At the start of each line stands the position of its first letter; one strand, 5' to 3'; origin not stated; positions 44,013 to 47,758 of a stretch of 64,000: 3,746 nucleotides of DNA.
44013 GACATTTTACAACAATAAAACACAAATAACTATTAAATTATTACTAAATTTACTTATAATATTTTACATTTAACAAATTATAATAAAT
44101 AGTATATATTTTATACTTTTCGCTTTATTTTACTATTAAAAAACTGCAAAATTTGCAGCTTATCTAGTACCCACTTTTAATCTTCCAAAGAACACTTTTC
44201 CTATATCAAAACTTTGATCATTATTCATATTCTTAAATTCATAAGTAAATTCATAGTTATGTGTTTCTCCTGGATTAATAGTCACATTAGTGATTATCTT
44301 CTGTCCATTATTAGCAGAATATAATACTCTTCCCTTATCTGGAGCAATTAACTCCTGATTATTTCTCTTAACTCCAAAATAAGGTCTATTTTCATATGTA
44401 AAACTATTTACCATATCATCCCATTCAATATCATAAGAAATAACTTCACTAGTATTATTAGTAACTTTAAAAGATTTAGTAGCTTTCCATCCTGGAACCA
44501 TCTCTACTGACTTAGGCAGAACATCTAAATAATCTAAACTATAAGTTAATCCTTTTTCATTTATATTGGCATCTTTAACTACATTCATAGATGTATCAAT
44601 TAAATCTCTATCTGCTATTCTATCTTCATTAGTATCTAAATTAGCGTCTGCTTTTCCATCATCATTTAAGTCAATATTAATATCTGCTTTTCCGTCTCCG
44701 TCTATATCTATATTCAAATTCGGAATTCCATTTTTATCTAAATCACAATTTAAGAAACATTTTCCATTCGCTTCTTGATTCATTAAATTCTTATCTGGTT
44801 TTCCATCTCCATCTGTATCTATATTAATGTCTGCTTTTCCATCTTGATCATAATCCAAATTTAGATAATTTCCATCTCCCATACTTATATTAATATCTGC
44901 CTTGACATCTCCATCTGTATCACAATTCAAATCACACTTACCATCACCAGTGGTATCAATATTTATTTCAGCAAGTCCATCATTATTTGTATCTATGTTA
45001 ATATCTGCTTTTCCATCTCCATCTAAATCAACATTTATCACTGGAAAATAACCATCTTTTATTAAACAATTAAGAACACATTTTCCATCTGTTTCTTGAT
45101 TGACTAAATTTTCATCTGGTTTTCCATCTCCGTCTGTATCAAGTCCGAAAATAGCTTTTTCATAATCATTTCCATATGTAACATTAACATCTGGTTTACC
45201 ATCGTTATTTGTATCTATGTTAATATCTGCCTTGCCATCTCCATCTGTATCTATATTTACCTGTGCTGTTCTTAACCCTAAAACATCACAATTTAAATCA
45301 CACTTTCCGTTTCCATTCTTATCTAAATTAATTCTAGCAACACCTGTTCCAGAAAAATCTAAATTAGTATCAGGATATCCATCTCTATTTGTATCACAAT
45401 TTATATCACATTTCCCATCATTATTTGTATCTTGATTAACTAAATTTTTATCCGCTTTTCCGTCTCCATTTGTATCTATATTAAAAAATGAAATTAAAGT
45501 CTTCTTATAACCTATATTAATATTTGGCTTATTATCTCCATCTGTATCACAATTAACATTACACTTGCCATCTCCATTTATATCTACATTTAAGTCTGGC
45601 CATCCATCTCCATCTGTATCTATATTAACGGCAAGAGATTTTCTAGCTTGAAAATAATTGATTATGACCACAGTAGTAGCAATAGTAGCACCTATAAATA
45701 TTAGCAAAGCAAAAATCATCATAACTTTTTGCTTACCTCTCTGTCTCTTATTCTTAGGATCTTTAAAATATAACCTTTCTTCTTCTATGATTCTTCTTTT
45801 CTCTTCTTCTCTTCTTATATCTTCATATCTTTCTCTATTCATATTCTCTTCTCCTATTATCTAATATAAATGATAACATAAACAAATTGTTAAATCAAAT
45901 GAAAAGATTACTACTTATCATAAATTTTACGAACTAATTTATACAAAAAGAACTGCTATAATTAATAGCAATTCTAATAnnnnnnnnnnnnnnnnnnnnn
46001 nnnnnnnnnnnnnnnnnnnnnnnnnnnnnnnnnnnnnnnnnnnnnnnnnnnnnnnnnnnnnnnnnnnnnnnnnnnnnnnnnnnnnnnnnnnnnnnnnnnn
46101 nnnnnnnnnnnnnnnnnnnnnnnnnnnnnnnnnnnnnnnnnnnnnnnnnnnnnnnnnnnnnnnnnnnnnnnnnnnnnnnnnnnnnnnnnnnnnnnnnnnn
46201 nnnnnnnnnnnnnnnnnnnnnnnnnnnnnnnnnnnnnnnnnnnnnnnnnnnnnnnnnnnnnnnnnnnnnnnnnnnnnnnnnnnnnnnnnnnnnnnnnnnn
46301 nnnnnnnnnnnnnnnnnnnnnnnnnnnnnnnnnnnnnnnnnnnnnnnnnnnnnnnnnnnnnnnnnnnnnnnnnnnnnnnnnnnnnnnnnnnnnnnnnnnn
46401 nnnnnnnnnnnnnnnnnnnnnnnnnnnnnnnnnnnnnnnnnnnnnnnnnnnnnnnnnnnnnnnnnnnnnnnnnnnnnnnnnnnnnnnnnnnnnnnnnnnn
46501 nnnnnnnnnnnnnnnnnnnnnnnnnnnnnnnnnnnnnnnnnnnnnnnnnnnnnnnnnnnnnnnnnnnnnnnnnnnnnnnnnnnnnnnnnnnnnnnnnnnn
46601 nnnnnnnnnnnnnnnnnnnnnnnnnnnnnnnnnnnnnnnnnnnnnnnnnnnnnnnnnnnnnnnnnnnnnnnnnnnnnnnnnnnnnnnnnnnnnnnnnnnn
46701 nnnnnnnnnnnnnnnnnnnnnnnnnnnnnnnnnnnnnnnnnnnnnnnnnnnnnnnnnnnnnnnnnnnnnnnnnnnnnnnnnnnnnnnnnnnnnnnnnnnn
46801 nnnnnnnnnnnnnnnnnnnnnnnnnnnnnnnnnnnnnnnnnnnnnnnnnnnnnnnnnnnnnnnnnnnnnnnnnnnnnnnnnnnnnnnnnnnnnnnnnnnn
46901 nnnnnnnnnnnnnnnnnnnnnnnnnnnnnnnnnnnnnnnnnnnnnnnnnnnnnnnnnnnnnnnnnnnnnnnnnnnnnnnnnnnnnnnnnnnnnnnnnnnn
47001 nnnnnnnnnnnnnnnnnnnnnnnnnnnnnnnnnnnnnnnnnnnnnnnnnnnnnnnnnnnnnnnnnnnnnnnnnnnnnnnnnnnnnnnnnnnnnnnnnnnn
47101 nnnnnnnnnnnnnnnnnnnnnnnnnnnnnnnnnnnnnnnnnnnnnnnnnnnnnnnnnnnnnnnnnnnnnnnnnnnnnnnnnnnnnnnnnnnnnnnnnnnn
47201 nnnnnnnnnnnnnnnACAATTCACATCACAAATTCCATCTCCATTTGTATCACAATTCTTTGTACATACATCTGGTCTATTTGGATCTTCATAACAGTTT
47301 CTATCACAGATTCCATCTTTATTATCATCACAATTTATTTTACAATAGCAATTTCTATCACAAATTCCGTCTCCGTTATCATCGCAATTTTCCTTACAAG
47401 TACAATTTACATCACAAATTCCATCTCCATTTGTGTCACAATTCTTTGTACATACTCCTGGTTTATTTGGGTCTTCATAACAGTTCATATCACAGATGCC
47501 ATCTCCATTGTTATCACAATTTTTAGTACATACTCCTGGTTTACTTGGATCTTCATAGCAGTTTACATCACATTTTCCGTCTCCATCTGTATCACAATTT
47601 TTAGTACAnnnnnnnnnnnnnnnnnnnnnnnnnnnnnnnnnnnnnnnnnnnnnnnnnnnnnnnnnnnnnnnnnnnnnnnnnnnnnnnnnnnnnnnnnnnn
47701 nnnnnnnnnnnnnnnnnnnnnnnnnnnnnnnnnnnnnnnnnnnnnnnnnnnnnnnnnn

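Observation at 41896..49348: Candidate novel surface-fibre system: two giant membrane-anchored Ca-repeat stalk proteins tipped with TasA-like domains, next to three free TasA-like subunits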

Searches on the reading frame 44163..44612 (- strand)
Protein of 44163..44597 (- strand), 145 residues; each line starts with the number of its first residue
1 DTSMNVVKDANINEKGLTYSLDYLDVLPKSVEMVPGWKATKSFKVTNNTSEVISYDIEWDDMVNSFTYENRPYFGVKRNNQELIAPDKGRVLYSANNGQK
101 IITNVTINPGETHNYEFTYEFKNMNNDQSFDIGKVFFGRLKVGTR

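Call 10: search_solved_structures(query=window:44163-44597:-, max_evalue=10, show_alignments=2)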
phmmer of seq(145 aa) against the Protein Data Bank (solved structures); distinct sequences matched with E-value up to 10: 4.
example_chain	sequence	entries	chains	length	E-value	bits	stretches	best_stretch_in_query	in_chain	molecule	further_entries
7vtg_A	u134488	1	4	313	0.038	17.3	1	6-42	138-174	Pseudouridine kinase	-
7vkp_A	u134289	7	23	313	0.072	16.4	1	6-42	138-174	PfkB domain protein | Pseudouridine kinase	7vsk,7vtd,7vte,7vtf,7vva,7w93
6p5a_B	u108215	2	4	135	0.19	15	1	39-87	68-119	Transposable element P transposase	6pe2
8j82_A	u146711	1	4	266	1.3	12.3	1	26-54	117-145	S-hydroxynitrile lyase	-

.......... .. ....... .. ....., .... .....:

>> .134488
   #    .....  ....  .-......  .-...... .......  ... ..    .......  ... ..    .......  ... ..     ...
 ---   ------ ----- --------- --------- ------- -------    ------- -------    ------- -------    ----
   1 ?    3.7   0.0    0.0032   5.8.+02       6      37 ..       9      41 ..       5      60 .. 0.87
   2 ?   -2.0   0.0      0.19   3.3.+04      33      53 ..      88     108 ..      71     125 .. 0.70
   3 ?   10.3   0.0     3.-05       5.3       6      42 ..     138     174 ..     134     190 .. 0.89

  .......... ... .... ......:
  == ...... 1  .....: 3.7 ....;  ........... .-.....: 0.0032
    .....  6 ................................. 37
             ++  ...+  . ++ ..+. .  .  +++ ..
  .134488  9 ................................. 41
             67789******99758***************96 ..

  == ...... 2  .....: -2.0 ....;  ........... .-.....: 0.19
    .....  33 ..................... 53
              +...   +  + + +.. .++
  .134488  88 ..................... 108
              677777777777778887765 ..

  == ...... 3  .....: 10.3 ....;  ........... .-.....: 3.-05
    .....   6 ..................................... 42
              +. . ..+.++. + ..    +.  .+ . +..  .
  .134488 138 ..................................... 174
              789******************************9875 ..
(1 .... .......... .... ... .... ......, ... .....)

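Call 12: find_homologous_proteins(query=window:44163-44597:-, max_evalue=0.001)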
Query seq(145 aa) (145 aa): 1 proteins with E <= 0.001 among 35 candidates.
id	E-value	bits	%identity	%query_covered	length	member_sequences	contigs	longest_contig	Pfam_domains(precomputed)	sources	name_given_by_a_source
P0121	1.4e-48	182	100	58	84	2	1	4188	-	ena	-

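Call 36: search_protein_representatives(alignment_id=A2)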
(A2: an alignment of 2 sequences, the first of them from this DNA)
Query: 2 sequences, 152 profile positions. Proteins with E-value up to 0.001 (for the whole library): 1185; up to 1e-10: 237; up to 1e-30: 7. The best 150 are listed.
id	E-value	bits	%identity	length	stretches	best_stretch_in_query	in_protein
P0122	8.8e-75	265.9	-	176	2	1-152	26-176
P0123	1.6e-49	183.9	-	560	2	4-150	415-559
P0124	4.5e-43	162.9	-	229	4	1-148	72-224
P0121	1.6e-41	157.9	-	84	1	68-150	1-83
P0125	2.4e-34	134.6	-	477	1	3-149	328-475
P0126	2.3e-32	128.2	-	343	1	1-152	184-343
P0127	4.2e-31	124.1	-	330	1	2-149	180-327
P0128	1.8e-30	122.0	-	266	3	5-149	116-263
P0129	8.1e-30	119.9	-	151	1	4-148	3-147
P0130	2.2e-29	118.4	-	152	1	3-150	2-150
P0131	4.2e-29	117.6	-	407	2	24-150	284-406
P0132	5.1e-29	117.3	-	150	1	32-149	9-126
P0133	6.0e-28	113.8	-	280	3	2-148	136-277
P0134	6.1e-28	113.8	-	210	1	1-149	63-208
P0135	4.3e-27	111.0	-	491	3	1-148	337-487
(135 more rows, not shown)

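Call 48: search_protein_families(library=pfam, alignment_id=A4, max_evalue=0.01)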
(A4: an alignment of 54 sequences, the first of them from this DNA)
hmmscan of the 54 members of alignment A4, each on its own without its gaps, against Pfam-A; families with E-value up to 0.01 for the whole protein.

A. member 1, seq(150 aa): 0 families

B. families by the number of members that match (of 54 scanned): 13 families
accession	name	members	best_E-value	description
PF12389.13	Peptidase_M73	9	8.8e-08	Camelysin metallo-endopeptidase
PF06280.18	fn3_5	5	6e-05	Fn3-like domain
PF22544.2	HYDIN_VesB_CFA65-like_Ig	4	0.001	HYDIN/CFA65/VesB-like, Ig-like domain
PF00635.32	Motile_Sperm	2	0.0031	MSP (Major sperm protein) domain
PF06030.18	WxLIP_PGBD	1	0.002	WxL Interacting Protein, peptidoglycan binding domain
PF22073.2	Cep192_D4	1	0.0036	Cep192 domain 4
PF03430.19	TATR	1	0.0043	Trans-activating transcriptional regulator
PF00255.25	GSHPx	1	0.0045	Glutathione peroxidase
PF23619.1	Ig_VWA7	1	0.0058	VWA7 Ig-like domain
PF07732.21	Cu-oxidase_3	1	0.0063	Multicopper oxidase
PF16921.10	Tex_YqgF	1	0.0069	Tex protein YqgF-like domain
PF14334.11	DUF4390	1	0.008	Domain of unknown function (DUF4390)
PF22367.1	FlgE_3rd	1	0.0091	Flagellar hook protein FlgE, third domain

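Call 49: predict_structure(alignment_id=A4)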
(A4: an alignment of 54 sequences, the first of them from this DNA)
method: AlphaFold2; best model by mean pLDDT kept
length: 150 residues; sequences in the alignment: 54
mean_pLDDT: 87.3   pTM: 0.82
mean pLDDT of the five models: 87.3, 86.6, 85.9, 85.7, 85.5
residues with pLDDT >= 90: 100; 70-90: 29; 50-70: 13; < 50: 8
segments of 3 or more residues with pLDDT < 50: 1-8
pLDDT, mean of each block of 10 residues (from residue 1): 45 87 76 66 92 97 93 95 98 93 95 98 94 91 91
secondary structure, 60 per line:
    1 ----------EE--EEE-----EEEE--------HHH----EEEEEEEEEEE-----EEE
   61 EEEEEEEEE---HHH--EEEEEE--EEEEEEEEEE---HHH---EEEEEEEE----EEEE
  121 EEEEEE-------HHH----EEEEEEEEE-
elements in order: E15-17 E23-26 E42-52 E58-69 E78-83 E86-95 E105-112 E117-126 E141-149

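Call 54: fold_search(model_id=the predicted structure, library=pdb)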
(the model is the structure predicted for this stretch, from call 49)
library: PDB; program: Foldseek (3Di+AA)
matches with E <= 10: 1684; with E <= 0.001: 1
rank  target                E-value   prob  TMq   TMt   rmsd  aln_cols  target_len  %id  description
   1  9wca_F                5.8e-04  1.00  0.47  0.26   7.5       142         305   13  Closed state of A8 gpJ 713 central tail fiber (released 2026-01-28)
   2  8xck_F                1.5e-03  1.00  0.46  0.26   6.7       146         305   14  Closed state of central tail fiber of bacteriophage lambda (released 2024-05-01)
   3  8xcj_F                1.7e-03  1.00  0.46  0.20   7.2       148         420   14  Open State of central tail fiber of bacteriophage lambda upon binding to LamB (gpJ713-LamB complex) (released 2024-05-01)
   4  9k3m_AA               1.9e-03  0.77  0.27  0.24   9.3       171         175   11  The structure of Microviridae PJNS001 (released 2025-08-13)
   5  2bpa_2                2.3e-03  0.69  0.24  0.23   9.6       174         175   10  ATOMIC STRUCTURE OF SINGLE-STRANDED DNA BACTERIOPHAGE PHIX174 AND ITS FUNCTIONAL IMPLICATIONS (released 1991-12-03)
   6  9wcb_F                2.5e-03  1.00  0.48  0.43   6.4       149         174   12  Open state of A8 gpJ 713 central tail fiber with OmpC G17 from E. coli EDL933 (released 2026-01-28)
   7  3pof_B                2.5e-03  0.99  0.34  0.41   7.6       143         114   12  Crystal structure of MASP-1 CUB2 domain bound to Ca2+ (released 2011-08-24)
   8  3pob_A                2.9e-03  1.00  0.40  0.49   6.3       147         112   12  Crystal structure of MASP-1 CUB2 domain in complex with the collagen-like domain of MBL (released 2011-08-24)
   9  6za2_A                2.9e-03  0.99  0.40  0.08   8.4       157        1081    9  Crystal structure of dimeric latent PorU from Porphyromonas gingivalis (released 2021-09-29)
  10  3pof_A                3.4e-03  0.98  0.34  0.40   7.1       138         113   12  Crystal structure of MASP-1 CUB2 domain bound to Ca2+ (released 2011-08-24)
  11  5of1_B                3.8e-03  1.00  0.47  0.39   6.5       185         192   12  The structural versatility of TasA in B. subtilis biofilm formation (released 2018-03-21)
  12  9k3n_AA               4.0e-03  0.63  0.27  0.24  10.3       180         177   11  The structure of Salmonella phage PJNS002 (released 2025-08-13)
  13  6f1d                  4.5e-03  1.00  0.39  0.47   6.1       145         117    9  CUB2 domain of C1r (released 2018-01-17)
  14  9n4q_E                4.8e-03  0.95  0.33  0.19   7.5       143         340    9  Composite map for GluK2-2xNeto2 in the apo state (released 2025-09-17)
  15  1m06_G                4.8e-03  0.85  0.33  0.29  11.1       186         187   14  Structural Studies of Bacteriophage alpha3 Assembly, X-Ray Crystallography (released 2002-12-25)
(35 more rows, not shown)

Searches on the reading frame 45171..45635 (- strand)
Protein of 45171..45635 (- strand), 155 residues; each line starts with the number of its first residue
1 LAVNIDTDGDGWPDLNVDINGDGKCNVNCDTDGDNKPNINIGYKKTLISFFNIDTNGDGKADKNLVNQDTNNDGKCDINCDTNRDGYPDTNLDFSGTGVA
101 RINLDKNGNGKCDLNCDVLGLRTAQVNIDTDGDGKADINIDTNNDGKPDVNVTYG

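Call 74: search_protein_families(library=pfam, proteins=[window:45171-45635:-], max_evalue=10)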
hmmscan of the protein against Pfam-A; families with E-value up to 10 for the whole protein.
seq(155 aa): 11 families
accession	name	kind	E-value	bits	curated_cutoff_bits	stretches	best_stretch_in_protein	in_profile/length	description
PF17228.7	SGP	-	0.0016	19.6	26.7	2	6-38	21-55/93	Sulphur globule protein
PF05629.16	Nanovirus_C8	-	0.039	14.5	25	1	73-119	102-147/154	Nanovirus component 8 (C8) protein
PF01839.29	FG-GAP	-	0.039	14.3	22.1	4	6-15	9-18/37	FG-GAP repeat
PF24206.1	DUF7429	-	0.12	13.6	27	1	112-133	3-24/54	Family of unknown function (DUF7429)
PF11620.14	GABP-alpha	-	0.14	12.9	26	0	60-82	42-64/85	GA-binding protein alpha chain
PF00630.25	Filamin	-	0.58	11.5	26.9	0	84-154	50-82/93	Filamin/ABP280 repeat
PF13517.12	FG-GAP_3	-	0.68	11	26.9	1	141-152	1-12/61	FG-GAP-like repeat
PF08985.17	DP-EP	-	1.6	9.6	25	0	120-147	52-79/120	DP-EP family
PF07974.19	EGF_2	-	3.3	8.6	22.1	0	103-116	5-21/32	EGF-like domain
PF00066.22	Notch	-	3.9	8.4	21.2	1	106-117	13-24/36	LNR domain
PF09253.15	Ole_e_6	-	5.6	7.4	27.7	1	20-36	14-30/39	Pollen allergen Ole e 6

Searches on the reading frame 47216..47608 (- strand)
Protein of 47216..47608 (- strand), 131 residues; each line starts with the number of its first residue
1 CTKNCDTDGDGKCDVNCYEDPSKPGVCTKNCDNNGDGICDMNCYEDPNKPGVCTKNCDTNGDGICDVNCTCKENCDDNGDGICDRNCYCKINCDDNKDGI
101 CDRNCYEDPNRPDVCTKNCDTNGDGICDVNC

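Call 74: search_protein_families(library=pfam, proteins=[window:47216-47608:-], max_evalue=10)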
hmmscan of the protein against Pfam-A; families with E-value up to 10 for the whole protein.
seq(131 aa): 2 families
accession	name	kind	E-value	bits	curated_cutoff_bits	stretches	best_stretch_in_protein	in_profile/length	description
PF20615.3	DUF6802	-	0.057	13.9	27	1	31-73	34-73/102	Family of unknown function (DUF6802)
PF00036.39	EF-hand_1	-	2.5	8.3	25.4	1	5-16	9-20/29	EF hand domain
